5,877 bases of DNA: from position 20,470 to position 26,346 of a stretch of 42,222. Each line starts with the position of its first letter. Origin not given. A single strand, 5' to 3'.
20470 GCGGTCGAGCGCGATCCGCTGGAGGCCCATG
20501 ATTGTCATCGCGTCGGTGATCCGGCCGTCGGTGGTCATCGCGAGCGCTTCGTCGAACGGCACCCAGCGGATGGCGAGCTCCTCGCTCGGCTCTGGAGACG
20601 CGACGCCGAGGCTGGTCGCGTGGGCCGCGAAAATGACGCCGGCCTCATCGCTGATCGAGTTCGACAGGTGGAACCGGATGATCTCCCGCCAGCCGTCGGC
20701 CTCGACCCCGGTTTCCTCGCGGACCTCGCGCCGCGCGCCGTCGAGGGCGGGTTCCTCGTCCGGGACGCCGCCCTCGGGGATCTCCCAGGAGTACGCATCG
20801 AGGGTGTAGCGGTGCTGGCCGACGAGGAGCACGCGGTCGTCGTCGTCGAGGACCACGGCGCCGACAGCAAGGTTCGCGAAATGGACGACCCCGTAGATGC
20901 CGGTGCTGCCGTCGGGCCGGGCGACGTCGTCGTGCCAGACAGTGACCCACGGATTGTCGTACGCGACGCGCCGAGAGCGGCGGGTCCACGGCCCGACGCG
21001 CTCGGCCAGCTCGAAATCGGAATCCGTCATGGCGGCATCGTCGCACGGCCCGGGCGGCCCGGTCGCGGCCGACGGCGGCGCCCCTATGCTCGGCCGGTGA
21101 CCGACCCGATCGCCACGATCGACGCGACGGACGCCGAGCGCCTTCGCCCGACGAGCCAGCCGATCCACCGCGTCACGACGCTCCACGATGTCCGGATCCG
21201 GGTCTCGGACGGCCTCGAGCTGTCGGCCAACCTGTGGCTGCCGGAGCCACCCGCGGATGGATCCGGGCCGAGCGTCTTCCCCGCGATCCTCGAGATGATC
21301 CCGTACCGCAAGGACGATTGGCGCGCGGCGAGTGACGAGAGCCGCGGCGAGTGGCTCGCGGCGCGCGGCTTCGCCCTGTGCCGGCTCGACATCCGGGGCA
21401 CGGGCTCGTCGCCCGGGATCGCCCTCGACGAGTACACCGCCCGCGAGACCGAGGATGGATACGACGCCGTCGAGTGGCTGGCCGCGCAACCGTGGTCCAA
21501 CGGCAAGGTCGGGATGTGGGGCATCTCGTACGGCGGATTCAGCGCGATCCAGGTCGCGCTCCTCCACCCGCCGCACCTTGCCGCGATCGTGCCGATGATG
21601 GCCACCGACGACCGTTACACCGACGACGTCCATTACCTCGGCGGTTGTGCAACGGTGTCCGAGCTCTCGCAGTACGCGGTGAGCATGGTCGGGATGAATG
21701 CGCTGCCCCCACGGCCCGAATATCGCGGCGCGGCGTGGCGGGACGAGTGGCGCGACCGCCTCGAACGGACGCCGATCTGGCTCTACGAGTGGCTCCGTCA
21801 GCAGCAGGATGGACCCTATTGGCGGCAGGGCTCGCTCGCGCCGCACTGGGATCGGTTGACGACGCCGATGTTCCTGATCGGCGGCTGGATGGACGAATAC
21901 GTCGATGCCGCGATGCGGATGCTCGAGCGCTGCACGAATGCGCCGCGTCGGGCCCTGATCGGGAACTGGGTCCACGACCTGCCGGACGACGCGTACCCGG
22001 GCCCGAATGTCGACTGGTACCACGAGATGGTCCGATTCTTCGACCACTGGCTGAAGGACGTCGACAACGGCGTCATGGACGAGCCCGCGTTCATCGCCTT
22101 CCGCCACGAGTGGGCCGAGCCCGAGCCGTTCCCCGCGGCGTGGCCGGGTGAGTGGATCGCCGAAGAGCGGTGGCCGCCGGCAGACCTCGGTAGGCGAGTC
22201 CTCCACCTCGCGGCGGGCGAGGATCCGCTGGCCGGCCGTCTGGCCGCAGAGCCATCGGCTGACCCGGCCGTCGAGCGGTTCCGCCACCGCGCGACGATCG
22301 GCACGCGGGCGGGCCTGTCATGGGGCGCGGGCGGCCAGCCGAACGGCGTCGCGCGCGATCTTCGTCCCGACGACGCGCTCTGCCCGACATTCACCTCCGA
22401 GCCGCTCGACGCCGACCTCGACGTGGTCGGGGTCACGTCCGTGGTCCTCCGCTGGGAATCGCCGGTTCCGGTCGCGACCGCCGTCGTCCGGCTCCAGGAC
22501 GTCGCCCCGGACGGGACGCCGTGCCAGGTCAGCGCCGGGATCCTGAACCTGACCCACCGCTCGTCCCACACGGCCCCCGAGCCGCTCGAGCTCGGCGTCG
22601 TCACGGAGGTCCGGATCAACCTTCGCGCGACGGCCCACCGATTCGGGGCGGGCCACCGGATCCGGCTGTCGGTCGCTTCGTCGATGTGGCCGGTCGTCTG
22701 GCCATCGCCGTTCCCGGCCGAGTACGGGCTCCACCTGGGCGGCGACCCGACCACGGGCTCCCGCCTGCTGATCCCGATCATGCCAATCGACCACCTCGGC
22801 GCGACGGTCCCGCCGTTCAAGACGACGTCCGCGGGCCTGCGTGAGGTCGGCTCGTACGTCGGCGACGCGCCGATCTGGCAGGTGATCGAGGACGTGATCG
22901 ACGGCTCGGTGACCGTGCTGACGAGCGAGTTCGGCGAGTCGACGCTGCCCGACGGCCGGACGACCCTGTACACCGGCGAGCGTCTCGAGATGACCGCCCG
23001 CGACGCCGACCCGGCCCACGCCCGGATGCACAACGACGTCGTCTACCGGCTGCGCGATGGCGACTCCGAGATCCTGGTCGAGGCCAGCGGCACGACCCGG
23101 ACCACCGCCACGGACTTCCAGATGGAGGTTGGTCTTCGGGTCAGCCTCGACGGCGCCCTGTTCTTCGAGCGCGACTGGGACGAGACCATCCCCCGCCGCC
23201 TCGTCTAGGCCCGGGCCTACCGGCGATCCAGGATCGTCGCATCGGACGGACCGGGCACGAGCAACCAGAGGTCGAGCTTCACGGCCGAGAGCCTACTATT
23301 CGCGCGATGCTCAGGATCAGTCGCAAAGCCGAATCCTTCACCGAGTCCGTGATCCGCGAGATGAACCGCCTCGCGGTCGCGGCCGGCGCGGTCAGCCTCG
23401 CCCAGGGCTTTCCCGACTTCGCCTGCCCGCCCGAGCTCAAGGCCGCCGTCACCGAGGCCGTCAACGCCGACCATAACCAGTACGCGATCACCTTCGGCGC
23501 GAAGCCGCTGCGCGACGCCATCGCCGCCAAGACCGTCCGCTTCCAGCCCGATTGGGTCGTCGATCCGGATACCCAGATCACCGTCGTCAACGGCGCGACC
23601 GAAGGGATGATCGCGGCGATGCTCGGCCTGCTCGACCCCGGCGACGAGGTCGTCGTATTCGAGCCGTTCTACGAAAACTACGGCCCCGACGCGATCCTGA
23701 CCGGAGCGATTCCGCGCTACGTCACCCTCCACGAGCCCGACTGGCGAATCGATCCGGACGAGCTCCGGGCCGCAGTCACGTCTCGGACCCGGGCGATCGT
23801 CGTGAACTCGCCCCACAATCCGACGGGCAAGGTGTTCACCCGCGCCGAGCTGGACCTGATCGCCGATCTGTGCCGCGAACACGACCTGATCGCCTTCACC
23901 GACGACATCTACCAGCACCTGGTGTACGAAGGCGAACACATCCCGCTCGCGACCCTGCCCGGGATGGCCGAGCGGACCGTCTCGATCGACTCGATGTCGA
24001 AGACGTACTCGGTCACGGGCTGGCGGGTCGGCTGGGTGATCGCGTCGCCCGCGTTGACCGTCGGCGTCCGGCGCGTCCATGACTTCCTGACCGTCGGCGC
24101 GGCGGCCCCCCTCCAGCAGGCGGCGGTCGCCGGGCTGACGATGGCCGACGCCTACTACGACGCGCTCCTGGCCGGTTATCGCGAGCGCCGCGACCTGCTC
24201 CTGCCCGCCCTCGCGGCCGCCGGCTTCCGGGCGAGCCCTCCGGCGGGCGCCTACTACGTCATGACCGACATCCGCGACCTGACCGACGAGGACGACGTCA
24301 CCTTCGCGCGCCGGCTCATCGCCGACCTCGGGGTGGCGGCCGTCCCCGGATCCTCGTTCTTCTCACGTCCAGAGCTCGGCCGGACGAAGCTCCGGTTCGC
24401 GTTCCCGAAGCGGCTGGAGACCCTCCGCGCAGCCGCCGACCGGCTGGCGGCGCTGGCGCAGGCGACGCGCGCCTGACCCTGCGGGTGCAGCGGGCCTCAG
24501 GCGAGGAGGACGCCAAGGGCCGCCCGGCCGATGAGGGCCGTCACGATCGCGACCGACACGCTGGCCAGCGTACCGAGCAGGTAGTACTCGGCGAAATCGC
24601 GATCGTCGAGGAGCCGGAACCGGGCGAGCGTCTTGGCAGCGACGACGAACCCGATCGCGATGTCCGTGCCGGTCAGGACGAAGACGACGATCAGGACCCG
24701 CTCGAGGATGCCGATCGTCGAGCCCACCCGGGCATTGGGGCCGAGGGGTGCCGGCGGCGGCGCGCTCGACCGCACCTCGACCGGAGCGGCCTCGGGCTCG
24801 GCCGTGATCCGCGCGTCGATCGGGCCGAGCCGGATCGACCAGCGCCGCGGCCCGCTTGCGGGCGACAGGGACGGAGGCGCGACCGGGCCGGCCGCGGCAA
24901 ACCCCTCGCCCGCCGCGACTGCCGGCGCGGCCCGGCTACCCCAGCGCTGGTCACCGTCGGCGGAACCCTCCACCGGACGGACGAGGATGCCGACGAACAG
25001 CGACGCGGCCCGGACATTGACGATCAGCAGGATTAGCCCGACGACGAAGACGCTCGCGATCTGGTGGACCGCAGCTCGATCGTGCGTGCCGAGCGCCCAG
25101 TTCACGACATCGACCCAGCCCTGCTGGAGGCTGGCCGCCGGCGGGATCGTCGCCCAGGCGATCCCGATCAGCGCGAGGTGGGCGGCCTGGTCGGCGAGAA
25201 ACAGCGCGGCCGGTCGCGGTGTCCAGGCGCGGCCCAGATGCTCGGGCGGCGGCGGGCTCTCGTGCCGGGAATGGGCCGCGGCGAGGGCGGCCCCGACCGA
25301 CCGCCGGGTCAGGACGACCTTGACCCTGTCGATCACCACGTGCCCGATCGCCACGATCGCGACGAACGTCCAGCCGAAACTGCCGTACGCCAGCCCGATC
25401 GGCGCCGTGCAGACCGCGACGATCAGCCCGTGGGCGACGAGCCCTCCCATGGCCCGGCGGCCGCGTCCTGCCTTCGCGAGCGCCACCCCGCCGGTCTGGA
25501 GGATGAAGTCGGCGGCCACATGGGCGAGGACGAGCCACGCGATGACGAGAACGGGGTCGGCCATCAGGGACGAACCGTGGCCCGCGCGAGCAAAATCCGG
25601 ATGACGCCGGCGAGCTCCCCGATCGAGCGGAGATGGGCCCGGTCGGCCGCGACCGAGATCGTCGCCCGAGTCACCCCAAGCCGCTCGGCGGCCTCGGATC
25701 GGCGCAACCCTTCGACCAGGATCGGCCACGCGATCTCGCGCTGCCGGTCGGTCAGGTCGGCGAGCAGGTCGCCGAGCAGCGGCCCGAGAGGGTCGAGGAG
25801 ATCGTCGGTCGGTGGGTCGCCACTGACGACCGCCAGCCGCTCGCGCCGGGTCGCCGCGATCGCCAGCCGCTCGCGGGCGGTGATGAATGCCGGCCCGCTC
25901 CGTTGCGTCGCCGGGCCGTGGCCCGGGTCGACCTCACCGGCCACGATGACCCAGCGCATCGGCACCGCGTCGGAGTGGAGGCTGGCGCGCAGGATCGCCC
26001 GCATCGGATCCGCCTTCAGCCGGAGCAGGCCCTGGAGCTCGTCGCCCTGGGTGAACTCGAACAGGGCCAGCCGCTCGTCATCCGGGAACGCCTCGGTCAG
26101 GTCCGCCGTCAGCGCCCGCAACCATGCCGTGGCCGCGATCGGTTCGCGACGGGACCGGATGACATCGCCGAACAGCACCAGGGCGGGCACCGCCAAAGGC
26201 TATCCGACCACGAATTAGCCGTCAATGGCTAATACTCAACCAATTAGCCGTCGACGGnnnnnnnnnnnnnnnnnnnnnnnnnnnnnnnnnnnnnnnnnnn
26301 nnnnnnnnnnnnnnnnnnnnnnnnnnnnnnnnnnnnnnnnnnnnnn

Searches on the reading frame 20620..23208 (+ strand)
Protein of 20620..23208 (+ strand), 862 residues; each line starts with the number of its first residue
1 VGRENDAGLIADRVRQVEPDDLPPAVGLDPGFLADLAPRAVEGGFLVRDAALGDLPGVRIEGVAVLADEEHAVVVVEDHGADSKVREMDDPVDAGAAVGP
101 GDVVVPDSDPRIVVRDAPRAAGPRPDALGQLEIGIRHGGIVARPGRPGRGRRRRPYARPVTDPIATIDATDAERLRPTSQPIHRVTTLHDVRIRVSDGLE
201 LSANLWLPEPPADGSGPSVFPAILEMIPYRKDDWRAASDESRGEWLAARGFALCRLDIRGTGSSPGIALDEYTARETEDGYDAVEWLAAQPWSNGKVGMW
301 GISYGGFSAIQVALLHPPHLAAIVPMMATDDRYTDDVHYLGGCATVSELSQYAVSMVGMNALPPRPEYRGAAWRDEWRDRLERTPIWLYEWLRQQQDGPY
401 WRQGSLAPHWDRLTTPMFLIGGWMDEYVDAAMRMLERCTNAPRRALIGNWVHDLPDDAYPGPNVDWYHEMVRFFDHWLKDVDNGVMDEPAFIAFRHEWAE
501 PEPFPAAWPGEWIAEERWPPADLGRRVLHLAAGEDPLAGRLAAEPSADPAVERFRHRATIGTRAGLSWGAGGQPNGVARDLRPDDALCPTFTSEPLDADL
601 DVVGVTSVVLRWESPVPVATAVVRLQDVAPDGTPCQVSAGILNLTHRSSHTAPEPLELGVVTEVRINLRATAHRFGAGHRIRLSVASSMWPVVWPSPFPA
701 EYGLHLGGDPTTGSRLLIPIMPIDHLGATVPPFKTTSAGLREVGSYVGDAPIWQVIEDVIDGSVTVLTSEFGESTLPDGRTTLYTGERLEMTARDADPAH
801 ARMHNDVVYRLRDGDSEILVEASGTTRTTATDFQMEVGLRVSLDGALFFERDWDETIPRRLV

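Call 13: search_protein_families(library=pfam, proteins=[window:20620-23208:+], max_evalue=0.001)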
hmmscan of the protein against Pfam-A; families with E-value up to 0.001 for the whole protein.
window:20620-23208:+ (862 aa): 5 families
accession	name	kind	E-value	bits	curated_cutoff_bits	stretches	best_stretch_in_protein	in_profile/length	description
PF02129.25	Peptidase_S15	-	1.3e-58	199.3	23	1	197-452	1-260/262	X-Pro dipeptidyl-peptidase (S15 family)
PF08530.16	PepX_C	-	9e-32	111.2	22.5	1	483-709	1-200/217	X-Pro dipeptidyl-peptidase C-terminal non-catalytic domain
PF00326.27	Peptidase_S9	-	5.2e-09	36.3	22.6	1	242-325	6-94/213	Prolyl oligopeptidase family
PF12146.15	Hydrolase_4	-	1e-08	35.3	27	1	243-453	24-233/239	Serine aminopeptidase, S33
PF00561.26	Abhydrolase_1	-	1.6e-07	31.7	25.8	1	246-328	23-102/245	alpha/beta hydrolase fold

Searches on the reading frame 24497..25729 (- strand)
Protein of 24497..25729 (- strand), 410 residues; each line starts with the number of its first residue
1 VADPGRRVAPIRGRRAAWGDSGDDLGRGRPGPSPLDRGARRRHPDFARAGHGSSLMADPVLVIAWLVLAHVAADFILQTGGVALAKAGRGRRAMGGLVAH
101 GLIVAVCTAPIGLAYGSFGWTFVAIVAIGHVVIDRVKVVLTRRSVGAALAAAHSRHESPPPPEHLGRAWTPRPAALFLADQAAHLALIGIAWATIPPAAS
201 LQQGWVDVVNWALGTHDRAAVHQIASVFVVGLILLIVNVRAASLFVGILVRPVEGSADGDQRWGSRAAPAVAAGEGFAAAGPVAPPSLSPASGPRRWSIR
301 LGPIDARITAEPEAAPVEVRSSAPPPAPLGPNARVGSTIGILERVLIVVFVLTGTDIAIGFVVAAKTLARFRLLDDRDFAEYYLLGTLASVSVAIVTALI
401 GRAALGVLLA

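Call 13: search_protein_families(library=pfam, proteins=[window:24497-25729:-], max_evalue=0.001)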
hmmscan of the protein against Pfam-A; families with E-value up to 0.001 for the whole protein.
window:24497-25729:- (410 aa): 1 family
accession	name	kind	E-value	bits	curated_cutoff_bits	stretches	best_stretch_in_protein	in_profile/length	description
PF11750.13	DUF3307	-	9.9e-14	51.9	23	1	63-201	2-115/127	Protein of unknown function (DUF3307)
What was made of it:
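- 24497..25564 (-): Accessory DUF3307 membrane protein. Its ATG overlaps the HTH stop codon (TGATG). Pfam DUF3307 E=1e-13 (call 13).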

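Call 14: search_protein_families(library=ncbifam, proteins=[window:24497-25729:-], max_evalue=0.01)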
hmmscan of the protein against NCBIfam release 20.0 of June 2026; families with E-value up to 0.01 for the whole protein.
window:24497-25729:- (410 aa): 0 families

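Call 74: search_protein_families(library=padloc, proteins=[window:24497-25600:-], max_evalue=0.001)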
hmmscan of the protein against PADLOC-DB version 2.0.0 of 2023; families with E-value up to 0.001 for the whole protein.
window:24497-25600:- (367 aa): 0 families

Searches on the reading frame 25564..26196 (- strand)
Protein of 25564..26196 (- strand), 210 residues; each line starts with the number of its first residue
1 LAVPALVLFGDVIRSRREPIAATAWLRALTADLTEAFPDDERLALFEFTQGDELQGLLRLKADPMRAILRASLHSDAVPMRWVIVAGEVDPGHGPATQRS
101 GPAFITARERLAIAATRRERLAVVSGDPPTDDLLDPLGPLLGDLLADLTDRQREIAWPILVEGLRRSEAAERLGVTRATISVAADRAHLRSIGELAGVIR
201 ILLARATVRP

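Call 13: search_protein_families(library=pfam, proteins=[window:25564-26196:-], max_evalue=0.001)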
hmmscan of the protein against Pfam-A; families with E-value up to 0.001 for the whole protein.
window:25564-26196:- (210 aa): 1 family
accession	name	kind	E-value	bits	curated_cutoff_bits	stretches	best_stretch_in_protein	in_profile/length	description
PF16509.11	KORA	-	2.3e-07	31.4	26.7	1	145-187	13-54/84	TrfB plasmid transcriptional repressor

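Call 14: search_protein_families(library=ncbifam, proteins=[window:25564-26196:-], max_evalue=0.01)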
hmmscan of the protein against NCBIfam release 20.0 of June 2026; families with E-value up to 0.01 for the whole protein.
window:25564-26196:- (210 aa): 2 families
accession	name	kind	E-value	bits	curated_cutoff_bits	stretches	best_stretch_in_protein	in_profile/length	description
TIGR02937.1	sigma70-ECF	superfamily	0.00018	21.2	42.9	1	141-187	111-157/165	sigma-70 family RNA polymerase sigma factor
NF009165.0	PRK12512.1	equivalog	0.001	18.7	198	1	144-187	128-171/184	RNA polymerase sigma factor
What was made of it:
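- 25564..26196 (-): Accessory 210-aa protein with a C-terminal sigma70 region 4 / KorA-like HTH, 61 nt downstream of the flavoprotein. Pfam KORA E=2e-7 and NCBIfam sigma70-ECF weak hit (calls 13, 14).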

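Call 74: search_protein_families(library=padloc, proteins=[window:25564-26196:-], max_evalue=0.001)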
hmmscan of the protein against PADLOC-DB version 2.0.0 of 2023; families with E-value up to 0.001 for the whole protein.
window:25564-26196:- (210 aa): 0 families
